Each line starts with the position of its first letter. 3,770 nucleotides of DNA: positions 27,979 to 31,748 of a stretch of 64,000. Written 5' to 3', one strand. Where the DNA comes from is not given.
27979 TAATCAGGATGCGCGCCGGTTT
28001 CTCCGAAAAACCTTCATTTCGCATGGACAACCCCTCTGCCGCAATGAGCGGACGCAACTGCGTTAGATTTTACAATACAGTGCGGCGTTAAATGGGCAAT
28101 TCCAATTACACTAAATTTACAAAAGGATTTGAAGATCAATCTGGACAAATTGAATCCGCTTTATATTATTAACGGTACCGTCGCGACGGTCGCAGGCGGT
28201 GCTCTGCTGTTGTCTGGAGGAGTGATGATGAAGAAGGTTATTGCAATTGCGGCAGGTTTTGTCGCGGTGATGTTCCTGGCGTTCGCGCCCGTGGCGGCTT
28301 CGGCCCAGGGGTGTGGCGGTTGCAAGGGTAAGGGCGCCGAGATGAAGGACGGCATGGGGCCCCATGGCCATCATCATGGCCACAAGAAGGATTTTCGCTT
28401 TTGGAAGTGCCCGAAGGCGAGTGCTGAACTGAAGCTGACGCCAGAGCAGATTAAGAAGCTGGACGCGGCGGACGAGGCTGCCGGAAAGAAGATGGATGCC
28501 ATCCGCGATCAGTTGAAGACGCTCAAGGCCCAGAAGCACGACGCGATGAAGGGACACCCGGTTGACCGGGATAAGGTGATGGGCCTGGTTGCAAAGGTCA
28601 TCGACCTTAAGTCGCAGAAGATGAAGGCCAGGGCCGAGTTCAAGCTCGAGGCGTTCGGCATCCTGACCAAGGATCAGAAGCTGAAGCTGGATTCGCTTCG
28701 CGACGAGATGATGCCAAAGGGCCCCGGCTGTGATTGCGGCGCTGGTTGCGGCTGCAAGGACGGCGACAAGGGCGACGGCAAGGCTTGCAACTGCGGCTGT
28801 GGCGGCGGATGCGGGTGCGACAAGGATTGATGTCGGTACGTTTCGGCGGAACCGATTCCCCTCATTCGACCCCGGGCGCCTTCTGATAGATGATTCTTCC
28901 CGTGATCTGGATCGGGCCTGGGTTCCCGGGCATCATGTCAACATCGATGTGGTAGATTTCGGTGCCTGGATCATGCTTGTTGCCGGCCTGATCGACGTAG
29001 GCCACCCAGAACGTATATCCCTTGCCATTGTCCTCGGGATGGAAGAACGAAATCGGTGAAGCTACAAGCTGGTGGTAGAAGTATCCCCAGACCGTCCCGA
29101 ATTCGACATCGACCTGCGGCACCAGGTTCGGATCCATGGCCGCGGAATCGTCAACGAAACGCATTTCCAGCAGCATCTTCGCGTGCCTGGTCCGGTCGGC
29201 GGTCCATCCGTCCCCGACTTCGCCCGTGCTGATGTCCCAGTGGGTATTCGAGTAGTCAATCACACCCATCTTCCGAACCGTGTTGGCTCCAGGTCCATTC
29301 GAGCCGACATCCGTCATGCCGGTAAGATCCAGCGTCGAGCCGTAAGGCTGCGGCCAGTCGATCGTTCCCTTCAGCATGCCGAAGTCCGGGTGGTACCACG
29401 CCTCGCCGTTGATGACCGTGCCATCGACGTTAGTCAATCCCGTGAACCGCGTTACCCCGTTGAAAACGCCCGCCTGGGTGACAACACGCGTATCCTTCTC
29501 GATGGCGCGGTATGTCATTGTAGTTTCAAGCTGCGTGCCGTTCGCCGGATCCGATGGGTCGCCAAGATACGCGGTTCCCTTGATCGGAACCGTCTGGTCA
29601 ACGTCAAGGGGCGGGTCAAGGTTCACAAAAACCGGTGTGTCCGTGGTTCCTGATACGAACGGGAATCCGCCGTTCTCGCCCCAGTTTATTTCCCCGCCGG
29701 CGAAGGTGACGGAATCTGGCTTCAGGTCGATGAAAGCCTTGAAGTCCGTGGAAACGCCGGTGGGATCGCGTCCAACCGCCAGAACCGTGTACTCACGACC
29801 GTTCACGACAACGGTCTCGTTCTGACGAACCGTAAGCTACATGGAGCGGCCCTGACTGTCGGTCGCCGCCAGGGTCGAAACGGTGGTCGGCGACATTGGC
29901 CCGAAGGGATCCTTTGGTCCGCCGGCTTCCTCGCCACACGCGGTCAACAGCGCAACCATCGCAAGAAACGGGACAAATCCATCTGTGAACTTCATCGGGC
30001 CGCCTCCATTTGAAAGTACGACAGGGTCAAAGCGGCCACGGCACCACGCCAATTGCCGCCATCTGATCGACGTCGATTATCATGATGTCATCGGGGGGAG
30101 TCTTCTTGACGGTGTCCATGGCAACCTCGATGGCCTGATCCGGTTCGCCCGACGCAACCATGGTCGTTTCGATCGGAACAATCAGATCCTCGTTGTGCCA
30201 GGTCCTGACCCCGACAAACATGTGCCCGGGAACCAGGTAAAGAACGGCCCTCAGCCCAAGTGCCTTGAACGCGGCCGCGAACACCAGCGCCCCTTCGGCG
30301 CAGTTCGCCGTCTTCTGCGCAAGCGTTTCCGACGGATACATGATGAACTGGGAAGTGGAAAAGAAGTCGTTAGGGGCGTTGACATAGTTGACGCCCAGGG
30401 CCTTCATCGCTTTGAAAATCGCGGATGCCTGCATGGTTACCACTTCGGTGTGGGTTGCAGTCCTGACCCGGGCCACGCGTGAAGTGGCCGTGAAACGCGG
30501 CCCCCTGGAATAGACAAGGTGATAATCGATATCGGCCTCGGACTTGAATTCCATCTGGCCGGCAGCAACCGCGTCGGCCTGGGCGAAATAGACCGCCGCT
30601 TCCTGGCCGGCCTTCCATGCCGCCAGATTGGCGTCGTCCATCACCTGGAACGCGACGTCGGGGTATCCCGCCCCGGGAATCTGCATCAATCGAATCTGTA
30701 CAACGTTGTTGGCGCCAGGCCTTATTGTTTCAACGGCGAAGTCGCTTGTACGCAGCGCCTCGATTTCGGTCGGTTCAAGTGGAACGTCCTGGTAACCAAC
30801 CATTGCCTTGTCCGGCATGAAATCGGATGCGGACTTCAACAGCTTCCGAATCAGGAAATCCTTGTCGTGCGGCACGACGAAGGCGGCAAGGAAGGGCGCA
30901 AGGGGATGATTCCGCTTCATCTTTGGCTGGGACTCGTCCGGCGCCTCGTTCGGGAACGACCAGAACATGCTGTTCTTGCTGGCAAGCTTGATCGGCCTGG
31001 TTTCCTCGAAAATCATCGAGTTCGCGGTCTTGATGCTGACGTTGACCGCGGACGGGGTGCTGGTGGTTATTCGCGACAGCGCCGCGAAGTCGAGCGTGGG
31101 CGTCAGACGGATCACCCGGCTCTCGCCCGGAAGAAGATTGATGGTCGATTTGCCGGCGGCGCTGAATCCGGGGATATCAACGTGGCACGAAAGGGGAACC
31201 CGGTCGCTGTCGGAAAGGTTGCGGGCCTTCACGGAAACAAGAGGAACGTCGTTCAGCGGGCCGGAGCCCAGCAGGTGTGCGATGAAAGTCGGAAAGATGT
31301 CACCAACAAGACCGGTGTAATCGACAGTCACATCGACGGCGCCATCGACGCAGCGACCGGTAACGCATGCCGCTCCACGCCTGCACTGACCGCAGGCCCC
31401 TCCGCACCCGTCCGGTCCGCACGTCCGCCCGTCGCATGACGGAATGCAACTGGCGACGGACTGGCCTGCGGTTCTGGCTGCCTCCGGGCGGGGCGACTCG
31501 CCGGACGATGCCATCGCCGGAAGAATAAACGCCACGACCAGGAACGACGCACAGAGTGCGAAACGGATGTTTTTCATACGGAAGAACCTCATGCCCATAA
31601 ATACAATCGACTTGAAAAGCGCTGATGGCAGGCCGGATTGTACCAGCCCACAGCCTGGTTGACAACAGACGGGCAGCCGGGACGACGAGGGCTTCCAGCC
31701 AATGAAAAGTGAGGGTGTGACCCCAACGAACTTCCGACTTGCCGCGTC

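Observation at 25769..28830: CpxRA/CpxP-like divergent module with metal-binding signatures next to copA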

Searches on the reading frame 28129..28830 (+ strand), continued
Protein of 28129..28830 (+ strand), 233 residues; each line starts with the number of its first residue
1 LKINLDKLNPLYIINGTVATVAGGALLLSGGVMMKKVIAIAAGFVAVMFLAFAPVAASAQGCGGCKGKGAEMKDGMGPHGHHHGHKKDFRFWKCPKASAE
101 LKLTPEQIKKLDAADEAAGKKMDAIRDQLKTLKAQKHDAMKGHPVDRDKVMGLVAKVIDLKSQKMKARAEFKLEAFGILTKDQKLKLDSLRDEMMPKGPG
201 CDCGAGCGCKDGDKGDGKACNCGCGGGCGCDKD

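Call 104: fold_search(model_id=the predicted structure, library=pdb)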
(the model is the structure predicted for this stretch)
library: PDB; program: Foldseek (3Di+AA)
matches with E <= 10: 542; with E <= 0.001: 0
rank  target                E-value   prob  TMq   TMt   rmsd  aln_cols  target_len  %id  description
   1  6bie_A                6.8e-02  0.98  0.28  0.49   6.0        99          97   22  MISREADING CHAPERONE-SUBSTRATE COMPLEXES FROM RANDOM NOISE (released 2018-10-17)
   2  3zg1_D                7.7e-02  1.00  0.38  0.66   4.1        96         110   18  NI-BOUND FORM OF M123A MUTANT OF CUPRIAVIDUS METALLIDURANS CH34 CNRXS (released 2013-10-23)
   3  2y3b                  9.2e-02  1.00  0.39  0.67   4.4        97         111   16  Co-bound form of Cupriavidus metallidurans CH34 CnrXs (released 2011-03-30)
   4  2y39                  1.2e-01  1.00  0.39  0.69   4.3        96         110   17  Ni-bound form of Cupriavidus metallidurans CH34 CnrXs (released 2011-03-30)
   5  3epv_A                1.2e-01  1.00  0.39  0.68   4.1        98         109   16  X-ray Structure of the Metal-sensor CnrX in both the Apo- and Copper-bound Forms (released 2008-11-25)
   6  4wwf_A                1.3e-01  1.00  0.39  0.67   4.2        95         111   17  High-resolution structure of two Ni-bound forms of the M123C mutant of C. metallidurans CnrXs (released 2015-02-11)
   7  3lay_A                1.7e-01  1.00  0.34  0.78   2.2        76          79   16  Alpha-Helical barrel formed by the decamer of the zinc resistance-associated protein (STM4172) from Salmonella enteric (released 2010-01-19)
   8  3lay_F                1.7e-01  1.00  0.32  0.73   2.7        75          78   16  Alpha-Helical barrel formed by the decamer of the zinc resistance-associated protein (STM4172) from Salmonella enteric (released 2010-01-19)
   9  3lay_H                1.7e-01  1.00  0.32  0.70   2.9        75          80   16  Alpha-Helical barrel formed by the decamer of the zinc resistance-associated protein (STM4172) from Salmonella enteric (released 2010-01-19)
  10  2y3d_A                1.8e-01  1.00  0.38  0.67   3.8        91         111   16  Zn-bound form of Cupriavidus metallidurans CH34 CnrXs (released 2011-03-30)
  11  4wwf_B                1.8e-01  1.00  0.39  0.70   3.7        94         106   17  High-resolution structure of two Ni-bound forms of the M123C mutant of C. metallidurans CnrXs (released 2015-02-11)
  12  6owz_B                1.9e-01  0.96  0.28  0.56   7.0        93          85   20  Spy H96L:Im7 L19pI-Phe complex; multiple anomalous datasets contained herein for element identification (released 2019-05-29)
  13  3zg1_A                2.4e-01  1.00  0.39  0.67   3.8        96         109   18  NI-BOUND FORM OF M123A MUTANT OF CUPRIAVIDUS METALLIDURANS CH34 CNRXS (released 2013-10-23)
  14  2y3h_A                2.8e-01  1.00  0.39  0.67   3.5        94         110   17  E63Q mutant of Cupriavidus metallidurans CH34 CnrXs (released 2011-03-30)
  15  4wwb                  2.8e-01  1.00  0.40  0.69   4.1        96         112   16  High-resolution structure of the Ni-bound form of the Y135F mutant of C. metallidurans CnrXs (released 2015-02-11)
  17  3lay_J                3.4e-01  1.00  0.30  0.65   3.0        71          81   17  Alpha-Helical barrel formed by the decamer of the zinc resistance-associated protein (STM4172) from Salmonella enteric (released 2010-01-19)
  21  3lay_D                4.3e-01  1.00  0.33  0.74   2.4        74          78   15  Alpha-Helical barrel formed by the decamer of the zinc resistance-associated protein (STM4172) from Salmonella enteric (released 2010-01-19)
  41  3lay_G                9.7e-01  0.98  0.32  0.73   2.6        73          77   14  Alpha-Helical barrel formed by the decamer of the zinc resistance-associated protein (STM4172) from Salmonella enteric (released 2010-01-19)
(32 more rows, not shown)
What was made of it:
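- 28228..28830 (+): Secreted LTXXQ (Spy/CpxP/ZraP-family) protein, 200 aa. Its parts are a signal peptide (residues 1-26, ...VAASA|QG), a CGGC plus HGHHHGH N-terminal segment, a helical-hairpin core with LTPEQ and LTKDQ motifs, and a Cys-rich tail. Foldseek top hits are Spy, CnrX, ZraP and CpxP (call 104).
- Closest known: CnrX/NccX periplasmic Ni/Co sensors. Same: The helical-hairpin fold is shared (Foldseek probability 1.00, target-normalised TM-score 0.66-0.70; call 104).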

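Call 108: search_protein_families(library=pfam, proteins=[L014:1638-2339:+], max_evalue=10)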
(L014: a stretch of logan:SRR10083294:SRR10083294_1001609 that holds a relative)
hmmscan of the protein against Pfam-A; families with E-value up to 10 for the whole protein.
L014:1638-2339:+ (233 aa): 2 families
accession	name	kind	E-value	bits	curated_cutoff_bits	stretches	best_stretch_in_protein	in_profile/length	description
PF00230.25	MIP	-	1.5e-48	165.9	25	1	3-221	7-220/222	Major intrinsic protein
PF06170.17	DUF983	-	0.68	10.7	22.6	1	78-107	21-50/85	Protein of unknown function (DUF983)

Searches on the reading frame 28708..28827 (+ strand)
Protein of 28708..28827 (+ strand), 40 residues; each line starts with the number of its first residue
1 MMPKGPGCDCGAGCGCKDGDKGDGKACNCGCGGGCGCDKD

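Call 108: search_protein_families(library=pfam, proteins=[window:28708-28827:+], max_evalue=10)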
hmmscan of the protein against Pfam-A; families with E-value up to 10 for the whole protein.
seq(40 aa): 0 families
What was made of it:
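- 28729..28818 (+): Cys-rich C-terminal tail: 9 Cys and 11 Gly in 30 residues, arranged as CxC motifs. There is no match to any Pfam metallothionein family (call 108).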

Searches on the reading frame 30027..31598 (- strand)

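Call 3: search_protein_families(library=pfam, proteins=[window:30027-31598:-], max_evalue=0.01)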
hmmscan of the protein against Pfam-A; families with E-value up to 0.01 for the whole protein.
window:30027-31598:- (523 aa): 0 families

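Call 4: search_protein_families(library=ncbifam, proteins=[window:30027-31598:-], max_evalue=0.01)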
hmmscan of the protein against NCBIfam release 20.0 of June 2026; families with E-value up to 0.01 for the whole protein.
window:30027-31598:- (523 aa): 1 family
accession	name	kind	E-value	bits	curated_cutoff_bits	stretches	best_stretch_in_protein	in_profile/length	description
NF058533.1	antiphage_ProA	equivalog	9.7e-22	76.3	1500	1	384-518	155-309/1903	anti-phage protein ProA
